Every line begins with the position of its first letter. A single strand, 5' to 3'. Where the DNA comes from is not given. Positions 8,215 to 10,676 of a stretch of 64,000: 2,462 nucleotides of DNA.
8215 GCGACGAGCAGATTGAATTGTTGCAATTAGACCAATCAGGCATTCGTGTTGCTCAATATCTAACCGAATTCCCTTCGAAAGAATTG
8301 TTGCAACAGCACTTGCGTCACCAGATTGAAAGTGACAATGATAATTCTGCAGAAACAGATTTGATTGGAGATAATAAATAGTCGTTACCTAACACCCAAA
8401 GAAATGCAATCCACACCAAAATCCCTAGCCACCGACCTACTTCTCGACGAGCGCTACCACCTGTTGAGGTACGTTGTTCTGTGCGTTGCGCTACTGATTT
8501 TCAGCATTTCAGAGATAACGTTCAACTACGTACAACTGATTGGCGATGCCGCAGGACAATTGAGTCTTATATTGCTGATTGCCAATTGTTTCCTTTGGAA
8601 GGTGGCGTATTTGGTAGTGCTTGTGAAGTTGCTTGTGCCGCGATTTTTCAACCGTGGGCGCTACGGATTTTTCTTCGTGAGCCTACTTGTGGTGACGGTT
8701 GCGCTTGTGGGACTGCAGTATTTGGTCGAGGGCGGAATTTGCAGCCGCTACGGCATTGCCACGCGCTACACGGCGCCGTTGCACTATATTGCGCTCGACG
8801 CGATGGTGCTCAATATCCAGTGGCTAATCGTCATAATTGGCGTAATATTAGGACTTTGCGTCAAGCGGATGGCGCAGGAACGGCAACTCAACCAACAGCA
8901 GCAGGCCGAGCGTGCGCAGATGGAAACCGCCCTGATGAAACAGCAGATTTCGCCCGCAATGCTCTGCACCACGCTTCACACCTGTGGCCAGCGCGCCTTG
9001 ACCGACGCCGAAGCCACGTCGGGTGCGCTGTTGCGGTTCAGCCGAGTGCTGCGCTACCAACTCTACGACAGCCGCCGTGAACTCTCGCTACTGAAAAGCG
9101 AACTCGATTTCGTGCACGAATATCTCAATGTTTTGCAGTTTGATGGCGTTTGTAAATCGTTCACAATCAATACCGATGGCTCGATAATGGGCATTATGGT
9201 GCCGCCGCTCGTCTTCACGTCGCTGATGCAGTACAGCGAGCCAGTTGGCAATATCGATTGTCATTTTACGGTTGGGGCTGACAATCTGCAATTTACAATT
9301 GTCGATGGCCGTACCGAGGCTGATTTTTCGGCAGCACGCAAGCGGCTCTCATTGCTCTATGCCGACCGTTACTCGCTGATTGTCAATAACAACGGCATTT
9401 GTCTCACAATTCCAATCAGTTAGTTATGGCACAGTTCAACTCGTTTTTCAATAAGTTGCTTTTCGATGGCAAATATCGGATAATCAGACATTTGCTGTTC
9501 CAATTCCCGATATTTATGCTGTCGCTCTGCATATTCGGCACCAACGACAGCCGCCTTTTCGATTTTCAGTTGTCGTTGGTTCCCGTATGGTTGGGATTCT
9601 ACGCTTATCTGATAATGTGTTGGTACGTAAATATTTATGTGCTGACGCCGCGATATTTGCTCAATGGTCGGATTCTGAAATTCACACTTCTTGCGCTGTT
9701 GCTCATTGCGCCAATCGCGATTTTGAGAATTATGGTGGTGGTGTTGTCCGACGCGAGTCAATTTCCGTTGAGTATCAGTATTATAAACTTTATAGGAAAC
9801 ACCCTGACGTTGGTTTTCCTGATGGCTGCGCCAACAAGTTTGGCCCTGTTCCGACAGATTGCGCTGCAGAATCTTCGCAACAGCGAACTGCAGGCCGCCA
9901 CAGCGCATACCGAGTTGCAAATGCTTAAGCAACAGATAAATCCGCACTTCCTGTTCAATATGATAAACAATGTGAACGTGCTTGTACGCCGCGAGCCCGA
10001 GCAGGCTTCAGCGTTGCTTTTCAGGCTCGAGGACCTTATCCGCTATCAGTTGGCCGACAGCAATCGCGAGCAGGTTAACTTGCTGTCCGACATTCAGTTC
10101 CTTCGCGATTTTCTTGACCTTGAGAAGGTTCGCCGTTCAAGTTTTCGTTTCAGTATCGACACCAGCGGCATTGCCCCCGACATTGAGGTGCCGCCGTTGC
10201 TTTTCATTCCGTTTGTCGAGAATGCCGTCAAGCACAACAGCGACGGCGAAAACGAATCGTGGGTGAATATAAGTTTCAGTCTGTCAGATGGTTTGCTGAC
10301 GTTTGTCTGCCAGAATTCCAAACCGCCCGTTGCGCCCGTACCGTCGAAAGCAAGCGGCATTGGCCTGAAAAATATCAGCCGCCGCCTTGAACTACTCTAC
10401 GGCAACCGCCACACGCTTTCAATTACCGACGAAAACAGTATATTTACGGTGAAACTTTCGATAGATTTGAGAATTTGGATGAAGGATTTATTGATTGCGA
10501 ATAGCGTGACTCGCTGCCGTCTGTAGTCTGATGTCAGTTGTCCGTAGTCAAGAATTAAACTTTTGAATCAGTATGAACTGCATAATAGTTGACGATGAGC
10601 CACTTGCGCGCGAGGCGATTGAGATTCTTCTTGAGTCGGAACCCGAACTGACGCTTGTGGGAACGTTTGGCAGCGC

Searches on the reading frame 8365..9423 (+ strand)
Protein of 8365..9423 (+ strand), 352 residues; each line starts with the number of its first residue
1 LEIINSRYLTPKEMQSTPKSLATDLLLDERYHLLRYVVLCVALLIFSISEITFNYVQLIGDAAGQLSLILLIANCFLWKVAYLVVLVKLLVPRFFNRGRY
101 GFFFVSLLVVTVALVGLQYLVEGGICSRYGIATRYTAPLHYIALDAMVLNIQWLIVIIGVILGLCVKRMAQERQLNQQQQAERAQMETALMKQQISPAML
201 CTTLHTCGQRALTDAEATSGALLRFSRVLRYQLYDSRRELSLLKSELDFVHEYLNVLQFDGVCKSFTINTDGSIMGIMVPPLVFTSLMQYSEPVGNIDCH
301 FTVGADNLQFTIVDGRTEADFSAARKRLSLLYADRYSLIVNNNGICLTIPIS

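Call 5: search_protein_families(library=pfam, proteins=[window:8365-9423:+], max_evalue=0.01)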
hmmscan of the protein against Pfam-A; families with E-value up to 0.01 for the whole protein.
window:8365-9423:+ (352 aa): 1 family
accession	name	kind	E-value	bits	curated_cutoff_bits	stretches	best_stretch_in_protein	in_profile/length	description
PF06580.19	His_kinase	-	1.5e-10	41.6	25.2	1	187-258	2-74/81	Histidine kinase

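Call 6: search_protein_families(library=ncbifam, proteins=[window:8365-9423:+], max_evalue=0.01)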
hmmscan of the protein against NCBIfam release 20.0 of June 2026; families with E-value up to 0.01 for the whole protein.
window:8365-9423:+ (352 aa): 0 families

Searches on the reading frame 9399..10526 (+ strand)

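Call 5: search_protein_families(library=pfam, proteins=[window:9399-10526:+], max_evalue=0.01)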
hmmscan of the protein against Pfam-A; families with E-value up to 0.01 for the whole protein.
window:9399-10526:+ (375 aa): 2 families
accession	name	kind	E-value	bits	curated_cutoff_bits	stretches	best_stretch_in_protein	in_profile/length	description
PF06580.19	His_kinase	-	2.6e-20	72.9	25.2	1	171-246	1-77/81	Histidine kinase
PF25707.1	UL78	-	0.0086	15.7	50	0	86-163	199-277/361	Herpesvirus UL78 G protein-coupled receptor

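Call 6: search_protein_families(library=ncbifam, proteins=[window:9399-10526:+], max_evalue=0.01)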
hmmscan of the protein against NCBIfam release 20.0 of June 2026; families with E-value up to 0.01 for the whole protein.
window:9399-10526:+ (375 aa): 0 families
